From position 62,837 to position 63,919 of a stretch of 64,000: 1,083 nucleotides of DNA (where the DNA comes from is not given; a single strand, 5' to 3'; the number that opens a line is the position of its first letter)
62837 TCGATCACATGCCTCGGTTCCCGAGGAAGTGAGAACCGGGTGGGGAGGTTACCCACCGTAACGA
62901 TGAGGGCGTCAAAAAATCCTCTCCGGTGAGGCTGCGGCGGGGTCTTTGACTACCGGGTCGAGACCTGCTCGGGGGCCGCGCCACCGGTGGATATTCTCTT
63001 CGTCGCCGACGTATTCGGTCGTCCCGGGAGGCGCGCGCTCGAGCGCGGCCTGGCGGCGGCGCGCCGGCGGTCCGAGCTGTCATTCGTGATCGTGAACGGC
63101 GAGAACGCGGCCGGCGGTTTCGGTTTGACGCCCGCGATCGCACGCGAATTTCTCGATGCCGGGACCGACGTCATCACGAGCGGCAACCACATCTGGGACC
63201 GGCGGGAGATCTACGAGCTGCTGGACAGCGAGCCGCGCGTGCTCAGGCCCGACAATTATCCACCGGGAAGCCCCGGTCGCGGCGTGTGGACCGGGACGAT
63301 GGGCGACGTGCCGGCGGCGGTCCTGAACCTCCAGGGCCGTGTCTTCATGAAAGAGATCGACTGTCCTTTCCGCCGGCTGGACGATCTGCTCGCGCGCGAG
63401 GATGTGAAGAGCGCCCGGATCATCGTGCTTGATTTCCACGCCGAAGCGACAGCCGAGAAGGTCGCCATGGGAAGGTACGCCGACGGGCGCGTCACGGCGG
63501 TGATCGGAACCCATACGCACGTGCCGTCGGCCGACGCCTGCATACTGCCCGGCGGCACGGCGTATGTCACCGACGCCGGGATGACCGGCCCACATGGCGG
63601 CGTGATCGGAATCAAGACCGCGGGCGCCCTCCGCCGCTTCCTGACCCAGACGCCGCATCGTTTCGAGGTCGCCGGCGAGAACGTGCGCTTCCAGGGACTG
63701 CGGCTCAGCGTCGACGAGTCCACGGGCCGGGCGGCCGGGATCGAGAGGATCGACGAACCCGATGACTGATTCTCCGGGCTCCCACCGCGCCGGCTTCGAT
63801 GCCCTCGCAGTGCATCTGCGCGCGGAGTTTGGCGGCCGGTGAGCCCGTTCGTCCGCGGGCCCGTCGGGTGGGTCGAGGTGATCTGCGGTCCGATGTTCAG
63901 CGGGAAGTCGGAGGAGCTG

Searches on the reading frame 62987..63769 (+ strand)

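Call 78: search_protein_families(library=pfam, proteins=[window:62987-63769:+], max_evalue=0.00001)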
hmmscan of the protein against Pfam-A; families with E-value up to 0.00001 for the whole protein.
window:62987-63769:+ (260 aa): 2 families
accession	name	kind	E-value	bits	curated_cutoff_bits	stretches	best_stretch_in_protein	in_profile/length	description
PF13277.11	YmdB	-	2e-99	332.4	27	1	4-255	1-253/253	YmdB-like protein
PF00149.33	Metallophos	-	2e-07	32.1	21.5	1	1-180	1-191/191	Calcineurin-like phosphoesterase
